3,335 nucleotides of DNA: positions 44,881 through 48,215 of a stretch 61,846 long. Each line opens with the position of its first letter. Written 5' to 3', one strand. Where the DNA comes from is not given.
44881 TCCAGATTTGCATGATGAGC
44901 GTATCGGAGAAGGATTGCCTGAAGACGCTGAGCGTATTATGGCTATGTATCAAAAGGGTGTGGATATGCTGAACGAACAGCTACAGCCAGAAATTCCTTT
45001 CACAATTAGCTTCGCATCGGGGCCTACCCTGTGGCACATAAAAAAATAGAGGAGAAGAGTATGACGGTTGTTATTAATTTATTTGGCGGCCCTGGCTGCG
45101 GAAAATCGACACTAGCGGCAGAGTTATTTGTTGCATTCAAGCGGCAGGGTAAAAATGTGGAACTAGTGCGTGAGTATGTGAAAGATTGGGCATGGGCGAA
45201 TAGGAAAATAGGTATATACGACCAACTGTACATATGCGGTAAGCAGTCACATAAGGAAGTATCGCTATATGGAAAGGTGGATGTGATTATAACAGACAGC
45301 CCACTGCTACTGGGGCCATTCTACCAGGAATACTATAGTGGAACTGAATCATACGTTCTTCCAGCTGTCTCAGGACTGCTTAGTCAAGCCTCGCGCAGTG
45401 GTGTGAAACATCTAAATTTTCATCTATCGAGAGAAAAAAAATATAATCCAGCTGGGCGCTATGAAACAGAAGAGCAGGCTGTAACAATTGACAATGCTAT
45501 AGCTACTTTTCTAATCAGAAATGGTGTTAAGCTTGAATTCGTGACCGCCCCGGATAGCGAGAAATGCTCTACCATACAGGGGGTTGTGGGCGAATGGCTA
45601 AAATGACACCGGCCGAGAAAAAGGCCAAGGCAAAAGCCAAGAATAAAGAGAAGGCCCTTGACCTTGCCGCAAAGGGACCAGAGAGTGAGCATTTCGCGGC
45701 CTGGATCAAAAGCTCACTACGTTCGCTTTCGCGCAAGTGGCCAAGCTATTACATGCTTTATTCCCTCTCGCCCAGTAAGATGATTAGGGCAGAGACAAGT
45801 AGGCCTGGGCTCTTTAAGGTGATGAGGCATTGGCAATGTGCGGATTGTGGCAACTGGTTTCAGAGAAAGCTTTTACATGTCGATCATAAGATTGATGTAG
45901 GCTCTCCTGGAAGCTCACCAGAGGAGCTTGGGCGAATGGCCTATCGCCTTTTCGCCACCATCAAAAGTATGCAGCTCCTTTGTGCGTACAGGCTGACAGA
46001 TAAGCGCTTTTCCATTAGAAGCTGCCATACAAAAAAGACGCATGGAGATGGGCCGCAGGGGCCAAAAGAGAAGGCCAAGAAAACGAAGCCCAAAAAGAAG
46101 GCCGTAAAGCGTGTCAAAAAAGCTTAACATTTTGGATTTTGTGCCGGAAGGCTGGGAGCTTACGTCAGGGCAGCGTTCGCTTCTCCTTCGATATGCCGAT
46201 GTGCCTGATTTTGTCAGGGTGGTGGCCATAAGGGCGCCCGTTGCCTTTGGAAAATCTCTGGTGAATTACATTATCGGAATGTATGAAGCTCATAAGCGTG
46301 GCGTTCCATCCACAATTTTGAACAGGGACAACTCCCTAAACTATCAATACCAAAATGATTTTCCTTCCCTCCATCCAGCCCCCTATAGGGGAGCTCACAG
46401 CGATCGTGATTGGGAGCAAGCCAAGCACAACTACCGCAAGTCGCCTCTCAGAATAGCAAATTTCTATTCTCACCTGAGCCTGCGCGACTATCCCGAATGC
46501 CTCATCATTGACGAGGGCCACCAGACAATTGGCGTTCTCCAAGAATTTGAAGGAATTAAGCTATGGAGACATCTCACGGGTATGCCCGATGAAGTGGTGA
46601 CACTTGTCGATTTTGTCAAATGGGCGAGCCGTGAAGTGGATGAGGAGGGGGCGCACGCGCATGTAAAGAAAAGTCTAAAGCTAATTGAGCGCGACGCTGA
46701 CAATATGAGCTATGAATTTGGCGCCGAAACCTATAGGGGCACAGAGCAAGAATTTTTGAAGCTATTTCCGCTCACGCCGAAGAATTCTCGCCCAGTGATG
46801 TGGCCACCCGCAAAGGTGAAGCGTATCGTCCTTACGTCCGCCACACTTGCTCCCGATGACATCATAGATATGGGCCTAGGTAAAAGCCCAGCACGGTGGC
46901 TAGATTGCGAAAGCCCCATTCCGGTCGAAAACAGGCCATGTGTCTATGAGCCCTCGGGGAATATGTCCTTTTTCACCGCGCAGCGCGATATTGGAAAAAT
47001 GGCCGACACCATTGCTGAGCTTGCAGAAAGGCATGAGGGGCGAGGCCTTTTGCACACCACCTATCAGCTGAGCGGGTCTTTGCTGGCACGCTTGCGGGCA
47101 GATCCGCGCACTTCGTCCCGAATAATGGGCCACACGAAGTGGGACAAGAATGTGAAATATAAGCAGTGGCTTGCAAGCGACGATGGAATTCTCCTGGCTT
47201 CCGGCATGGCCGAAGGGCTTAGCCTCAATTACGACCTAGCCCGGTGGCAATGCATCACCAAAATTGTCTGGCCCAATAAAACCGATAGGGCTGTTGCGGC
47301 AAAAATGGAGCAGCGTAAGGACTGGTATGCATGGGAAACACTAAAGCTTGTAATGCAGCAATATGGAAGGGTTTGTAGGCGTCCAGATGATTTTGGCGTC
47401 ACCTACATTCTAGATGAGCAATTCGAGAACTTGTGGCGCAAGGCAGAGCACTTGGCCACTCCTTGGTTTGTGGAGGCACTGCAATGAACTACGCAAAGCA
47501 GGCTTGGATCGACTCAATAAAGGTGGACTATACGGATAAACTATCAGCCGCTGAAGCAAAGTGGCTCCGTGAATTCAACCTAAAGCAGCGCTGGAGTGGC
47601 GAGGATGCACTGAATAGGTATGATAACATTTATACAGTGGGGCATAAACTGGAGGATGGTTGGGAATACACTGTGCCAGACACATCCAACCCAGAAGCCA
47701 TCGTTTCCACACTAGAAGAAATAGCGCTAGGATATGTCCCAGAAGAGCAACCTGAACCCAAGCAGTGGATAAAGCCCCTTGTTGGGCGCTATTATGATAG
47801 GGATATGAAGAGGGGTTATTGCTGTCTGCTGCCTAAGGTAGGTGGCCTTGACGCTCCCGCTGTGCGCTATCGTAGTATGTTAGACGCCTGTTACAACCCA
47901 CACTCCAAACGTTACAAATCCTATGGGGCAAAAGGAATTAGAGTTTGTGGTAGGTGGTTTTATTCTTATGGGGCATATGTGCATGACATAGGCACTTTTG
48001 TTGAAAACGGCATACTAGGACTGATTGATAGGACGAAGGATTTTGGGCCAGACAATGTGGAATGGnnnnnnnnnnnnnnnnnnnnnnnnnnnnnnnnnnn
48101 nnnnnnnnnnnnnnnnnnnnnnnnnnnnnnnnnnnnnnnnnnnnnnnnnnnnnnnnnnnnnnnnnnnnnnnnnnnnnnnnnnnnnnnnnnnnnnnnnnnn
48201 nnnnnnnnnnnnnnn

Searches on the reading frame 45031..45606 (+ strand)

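Call 65: search_protein_families(library=pfam, proteins=[window:45031-45606:+], max_evalue=0.01)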
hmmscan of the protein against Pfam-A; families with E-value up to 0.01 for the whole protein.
window:45031-45606:+ (191 aa): 6 families
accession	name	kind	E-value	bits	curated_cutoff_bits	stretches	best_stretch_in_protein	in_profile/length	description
PF13521.12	AAA_28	-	4.3e-13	50.2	27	1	15-171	2-156/164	AAA domain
PF20720.3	nSTAND3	-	0.00064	19.9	27.2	1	14-53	19-57/155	Novel STAND NTPase 3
PF00005.33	ABC_tran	-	0.003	18.6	25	1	14-66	13-67/137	ABC transporter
PF03308.22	MeaB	-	0.0034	16.9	23.1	1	11-45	32-66/273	Methylmalonyl Co-A mutase-associated GTPase MeaB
PF00931.28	NB-ARC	-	0.005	16.6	23.5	1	7-41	13-47/248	NB-ARC domain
PF01656.29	CbiA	-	0.0067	16.8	25.4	0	22-45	9-32/125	CobQ/CobB/MinD/ParA nucleotide binding domain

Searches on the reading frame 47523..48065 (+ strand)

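Call 49: search_protein_families(library=phrogs, proteins=[window:47523-48065:+], max_evalue=0.001)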
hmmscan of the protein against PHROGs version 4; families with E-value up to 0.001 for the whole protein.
window:47523-48065:+ (181 aa): 4 families
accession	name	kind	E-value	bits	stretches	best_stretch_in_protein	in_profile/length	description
phrog_3377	-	DNA, RNA and nucleotide metabolism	4.3e-15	57.1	1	115-181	17-84/196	HNH endonuclease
phrog_8790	-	DNA, RNA and nucleotide metabolism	3.3e-13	51.1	1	116-181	29-93/241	restriction endonuclease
phrog_374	-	DNA, RNA and nucleotide metabolism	4.1e-10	40.1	1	115-166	275-319/617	HNH endonuclease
phrog_2081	-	DNA, RNA and nucleotide metabolism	6e-09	36.5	1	115-146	108-139/433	HNH endonuclease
